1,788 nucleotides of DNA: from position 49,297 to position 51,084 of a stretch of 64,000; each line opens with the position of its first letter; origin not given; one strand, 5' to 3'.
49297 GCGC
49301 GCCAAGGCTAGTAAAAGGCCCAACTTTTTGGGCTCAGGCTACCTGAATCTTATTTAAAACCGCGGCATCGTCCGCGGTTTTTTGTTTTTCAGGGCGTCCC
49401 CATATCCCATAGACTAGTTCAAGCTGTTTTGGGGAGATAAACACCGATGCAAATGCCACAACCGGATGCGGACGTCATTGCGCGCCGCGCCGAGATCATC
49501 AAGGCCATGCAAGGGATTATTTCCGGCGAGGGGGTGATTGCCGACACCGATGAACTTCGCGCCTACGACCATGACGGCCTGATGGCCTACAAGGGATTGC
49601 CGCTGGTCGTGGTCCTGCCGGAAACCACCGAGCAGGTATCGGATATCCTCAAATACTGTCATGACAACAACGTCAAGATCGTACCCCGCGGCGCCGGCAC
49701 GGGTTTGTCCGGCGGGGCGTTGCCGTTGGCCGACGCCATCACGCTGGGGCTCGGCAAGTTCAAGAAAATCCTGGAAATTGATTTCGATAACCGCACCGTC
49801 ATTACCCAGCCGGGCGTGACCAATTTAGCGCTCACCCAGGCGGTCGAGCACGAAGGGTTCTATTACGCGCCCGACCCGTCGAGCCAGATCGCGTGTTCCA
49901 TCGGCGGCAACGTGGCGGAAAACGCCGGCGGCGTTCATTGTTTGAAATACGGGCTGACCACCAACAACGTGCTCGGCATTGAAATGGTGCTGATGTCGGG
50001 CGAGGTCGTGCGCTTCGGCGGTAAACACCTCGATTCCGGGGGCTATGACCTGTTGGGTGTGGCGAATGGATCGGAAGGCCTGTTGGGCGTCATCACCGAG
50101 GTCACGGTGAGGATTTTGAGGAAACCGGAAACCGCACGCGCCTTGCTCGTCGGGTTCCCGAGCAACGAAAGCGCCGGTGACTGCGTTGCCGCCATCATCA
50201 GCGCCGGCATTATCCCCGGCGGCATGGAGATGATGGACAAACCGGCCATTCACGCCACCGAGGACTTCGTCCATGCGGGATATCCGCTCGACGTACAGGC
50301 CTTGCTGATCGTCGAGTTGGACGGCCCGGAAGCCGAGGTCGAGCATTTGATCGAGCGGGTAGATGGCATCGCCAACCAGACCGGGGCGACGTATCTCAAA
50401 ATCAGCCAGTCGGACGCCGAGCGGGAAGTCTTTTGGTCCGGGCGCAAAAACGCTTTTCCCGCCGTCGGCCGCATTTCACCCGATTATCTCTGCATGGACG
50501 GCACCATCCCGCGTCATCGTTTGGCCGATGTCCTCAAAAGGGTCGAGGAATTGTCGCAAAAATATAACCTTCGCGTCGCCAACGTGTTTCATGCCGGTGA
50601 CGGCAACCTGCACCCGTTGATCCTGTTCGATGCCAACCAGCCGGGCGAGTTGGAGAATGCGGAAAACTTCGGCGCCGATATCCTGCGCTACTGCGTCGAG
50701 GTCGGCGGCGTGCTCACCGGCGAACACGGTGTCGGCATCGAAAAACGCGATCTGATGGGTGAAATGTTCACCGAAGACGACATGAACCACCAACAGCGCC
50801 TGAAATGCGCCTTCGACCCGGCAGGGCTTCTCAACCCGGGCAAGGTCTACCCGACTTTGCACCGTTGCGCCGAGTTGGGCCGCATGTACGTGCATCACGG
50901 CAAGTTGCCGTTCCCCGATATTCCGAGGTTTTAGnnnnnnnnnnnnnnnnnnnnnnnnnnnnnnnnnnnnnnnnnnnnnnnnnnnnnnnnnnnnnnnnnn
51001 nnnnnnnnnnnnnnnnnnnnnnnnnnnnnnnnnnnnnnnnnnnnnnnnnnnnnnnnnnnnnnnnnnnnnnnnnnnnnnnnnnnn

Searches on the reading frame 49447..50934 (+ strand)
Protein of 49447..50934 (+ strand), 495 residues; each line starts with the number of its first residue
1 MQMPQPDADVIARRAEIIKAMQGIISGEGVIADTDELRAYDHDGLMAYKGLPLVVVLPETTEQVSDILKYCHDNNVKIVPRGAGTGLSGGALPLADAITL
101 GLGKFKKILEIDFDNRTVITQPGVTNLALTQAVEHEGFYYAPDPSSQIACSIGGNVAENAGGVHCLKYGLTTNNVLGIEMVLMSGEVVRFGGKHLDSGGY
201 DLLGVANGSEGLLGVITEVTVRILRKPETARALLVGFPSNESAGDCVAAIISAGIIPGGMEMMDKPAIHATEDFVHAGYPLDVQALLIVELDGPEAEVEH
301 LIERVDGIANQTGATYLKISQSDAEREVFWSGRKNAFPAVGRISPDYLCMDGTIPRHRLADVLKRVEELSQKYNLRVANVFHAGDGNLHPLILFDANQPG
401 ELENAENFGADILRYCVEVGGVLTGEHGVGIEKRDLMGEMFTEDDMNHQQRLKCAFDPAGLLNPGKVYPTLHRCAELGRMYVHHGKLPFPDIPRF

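Call 15: find_encoding_contigs(protein=window:49447-50934:+, flank=10000, max_places=2)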
Protein window:49447-50934:+ (495 aa): 4 contigs read that carry it; 1 place shown.
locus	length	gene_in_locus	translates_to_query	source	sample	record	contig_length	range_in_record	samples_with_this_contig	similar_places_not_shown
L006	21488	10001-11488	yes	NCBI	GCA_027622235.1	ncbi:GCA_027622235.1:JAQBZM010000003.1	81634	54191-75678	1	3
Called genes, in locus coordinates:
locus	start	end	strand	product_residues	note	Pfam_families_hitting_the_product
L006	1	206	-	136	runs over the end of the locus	PF10861:DUF2784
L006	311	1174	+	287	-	PF13452:FAS1_DH_region, PF27832:Htd2 (weak)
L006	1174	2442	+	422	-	-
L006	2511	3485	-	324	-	PF01464:SLT (faint)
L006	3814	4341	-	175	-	PF13420:Acetyltransf_4, PF00583:Acetyltransf_1, PF13508:Acetyltransf_7 (weak)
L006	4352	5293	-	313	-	PF05013:FGase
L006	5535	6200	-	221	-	PF02798:GST_N, PF13417:GST_N_3, PF13409:GST_N_2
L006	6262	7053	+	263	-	PF00596:Aldolase_II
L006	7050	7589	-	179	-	-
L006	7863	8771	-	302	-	PF00892:EamA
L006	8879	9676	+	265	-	PF01209:Ubie_methyltran, PF13489:Methyltransf_23 (weak), PF13649:Methyltransf_25, PF13847:Methyltransf_31, PF08241:Methyltransf_11, PF08242:Methyltransf_12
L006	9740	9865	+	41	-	PF00444:Ribosomal_L36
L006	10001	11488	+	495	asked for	PF01565:FAD_binding_4, PF02913:FAD-oxidase_C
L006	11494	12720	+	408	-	PF01565:FAD_binding_4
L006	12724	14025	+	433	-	PF13187:Fer4_9 (faint), PF12837:Fer4_6 (faint), PF12838:Fer4_7, PF13183:Fer4_8, PF13237:Fer4_10 (weak), PF13484:Fer4_16 (weak), PF13534:Fer4_17, PF02754:CCG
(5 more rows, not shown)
